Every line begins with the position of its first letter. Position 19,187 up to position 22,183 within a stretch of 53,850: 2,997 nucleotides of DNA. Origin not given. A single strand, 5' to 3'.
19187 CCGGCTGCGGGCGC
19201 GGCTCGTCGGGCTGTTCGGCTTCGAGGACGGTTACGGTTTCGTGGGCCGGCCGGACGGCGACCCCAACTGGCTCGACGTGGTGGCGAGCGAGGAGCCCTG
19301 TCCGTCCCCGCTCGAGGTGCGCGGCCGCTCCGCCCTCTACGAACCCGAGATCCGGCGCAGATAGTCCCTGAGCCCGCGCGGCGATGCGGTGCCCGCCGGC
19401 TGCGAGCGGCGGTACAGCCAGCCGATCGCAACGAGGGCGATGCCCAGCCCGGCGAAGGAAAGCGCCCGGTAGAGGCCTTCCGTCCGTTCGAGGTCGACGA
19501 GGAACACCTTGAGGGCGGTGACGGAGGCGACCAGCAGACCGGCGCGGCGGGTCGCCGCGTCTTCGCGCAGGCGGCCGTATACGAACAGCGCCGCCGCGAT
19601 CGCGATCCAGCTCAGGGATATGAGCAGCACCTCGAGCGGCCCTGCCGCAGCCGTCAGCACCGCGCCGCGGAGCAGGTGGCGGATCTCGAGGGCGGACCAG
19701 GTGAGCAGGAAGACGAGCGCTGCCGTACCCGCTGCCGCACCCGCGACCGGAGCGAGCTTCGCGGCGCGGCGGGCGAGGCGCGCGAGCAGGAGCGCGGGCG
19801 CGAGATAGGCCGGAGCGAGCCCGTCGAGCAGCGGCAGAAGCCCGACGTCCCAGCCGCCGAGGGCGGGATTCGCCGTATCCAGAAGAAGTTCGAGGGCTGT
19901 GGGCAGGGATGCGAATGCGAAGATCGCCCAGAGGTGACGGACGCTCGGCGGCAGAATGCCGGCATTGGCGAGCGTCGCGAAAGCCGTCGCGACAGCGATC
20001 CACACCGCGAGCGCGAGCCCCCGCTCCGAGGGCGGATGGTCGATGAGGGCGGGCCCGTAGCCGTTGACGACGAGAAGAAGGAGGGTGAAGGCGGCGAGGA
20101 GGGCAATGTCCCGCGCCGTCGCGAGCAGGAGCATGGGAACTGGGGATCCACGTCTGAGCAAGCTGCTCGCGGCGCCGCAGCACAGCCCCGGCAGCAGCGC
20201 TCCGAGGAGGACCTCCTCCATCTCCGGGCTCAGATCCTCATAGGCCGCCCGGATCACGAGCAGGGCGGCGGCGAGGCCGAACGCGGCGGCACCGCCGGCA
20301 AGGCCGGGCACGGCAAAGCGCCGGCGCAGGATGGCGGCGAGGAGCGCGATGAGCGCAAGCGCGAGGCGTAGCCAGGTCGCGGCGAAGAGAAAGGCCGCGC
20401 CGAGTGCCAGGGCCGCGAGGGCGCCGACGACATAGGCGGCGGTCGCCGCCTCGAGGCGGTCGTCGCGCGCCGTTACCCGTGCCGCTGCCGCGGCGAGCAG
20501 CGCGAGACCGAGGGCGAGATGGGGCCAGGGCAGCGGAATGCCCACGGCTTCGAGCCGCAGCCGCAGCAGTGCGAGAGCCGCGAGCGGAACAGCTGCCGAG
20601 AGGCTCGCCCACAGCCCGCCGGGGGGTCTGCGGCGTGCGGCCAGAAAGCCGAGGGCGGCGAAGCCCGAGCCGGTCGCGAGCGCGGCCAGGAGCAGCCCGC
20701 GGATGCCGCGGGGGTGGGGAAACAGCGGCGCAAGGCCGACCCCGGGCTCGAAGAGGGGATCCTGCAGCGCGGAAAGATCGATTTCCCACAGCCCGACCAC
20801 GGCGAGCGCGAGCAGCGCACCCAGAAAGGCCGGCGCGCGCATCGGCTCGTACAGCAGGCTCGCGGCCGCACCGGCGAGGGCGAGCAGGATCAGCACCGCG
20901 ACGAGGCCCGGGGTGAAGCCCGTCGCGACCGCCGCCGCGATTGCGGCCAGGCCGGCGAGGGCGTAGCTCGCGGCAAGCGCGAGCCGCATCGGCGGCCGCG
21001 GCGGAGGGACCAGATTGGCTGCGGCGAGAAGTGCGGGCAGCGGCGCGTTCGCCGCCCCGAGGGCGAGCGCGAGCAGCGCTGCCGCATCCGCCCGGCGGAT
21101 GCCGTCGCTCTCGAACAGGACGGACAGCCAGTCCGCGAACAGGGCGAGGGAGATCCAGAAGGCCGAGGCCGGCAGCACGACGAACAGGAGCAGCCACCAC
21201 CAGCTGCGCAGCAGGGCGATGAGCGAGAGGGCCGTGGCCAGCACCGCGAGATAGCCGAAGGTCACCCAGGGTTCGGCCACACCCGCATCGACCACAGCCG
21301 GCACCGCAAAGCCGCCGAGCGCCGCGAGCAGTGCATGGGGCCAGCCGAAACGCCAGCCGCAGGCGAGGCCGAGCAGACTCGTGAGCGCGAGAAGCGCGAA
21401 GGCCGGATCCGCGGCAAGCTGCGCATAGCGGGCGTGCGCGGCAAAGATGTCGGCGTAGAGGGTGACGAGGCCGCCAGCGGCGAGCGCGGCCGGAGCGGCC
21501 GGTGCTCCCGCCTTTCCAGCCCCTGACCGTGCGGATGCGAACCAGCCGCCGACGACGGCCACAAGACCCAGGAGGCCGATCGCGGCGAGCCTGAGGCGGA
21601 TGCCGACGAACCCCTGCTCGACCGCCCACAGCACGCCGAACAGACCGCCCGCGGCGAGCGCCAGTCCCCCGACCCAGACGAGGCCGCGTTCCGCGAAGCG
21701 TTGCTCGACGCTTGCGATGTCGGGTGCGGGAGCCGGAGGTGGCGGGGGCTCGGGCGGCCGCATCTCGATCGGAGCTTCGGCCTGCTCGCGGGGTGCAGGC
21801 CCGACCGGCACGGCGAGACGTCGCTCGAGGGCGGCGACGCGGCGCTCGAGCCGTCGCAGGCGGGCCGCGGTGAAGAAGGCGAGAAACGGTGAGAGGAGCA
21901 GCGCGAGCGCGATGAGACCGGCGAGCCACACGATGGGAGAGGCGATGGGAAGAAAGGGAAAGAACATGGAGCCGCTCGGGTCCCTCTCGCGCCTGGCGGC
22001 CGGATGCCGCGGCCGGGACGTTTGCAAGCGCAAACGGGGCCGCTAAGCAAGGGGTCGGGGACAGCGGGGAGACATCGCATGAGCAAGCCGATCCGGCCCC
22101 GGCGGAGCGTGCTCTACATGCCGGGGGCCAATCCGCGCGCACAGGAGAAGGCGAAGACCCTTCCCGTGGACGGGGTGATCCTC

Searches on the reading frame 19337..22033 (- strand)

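Call 7: search_protein_families(library=pfam, proteins=[window:19337-22033:-])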
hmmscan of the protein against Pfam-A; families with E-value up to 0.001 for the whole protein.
window:19337-22033:- (898 aa): 1 family
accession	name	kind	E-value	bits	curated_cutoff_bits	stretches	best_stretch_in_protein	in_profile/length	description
PF10101.14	DUF2339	-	3.8e-70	237.9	33.6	2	437-876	180-658/659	Predicted membrane protein (DUF2339)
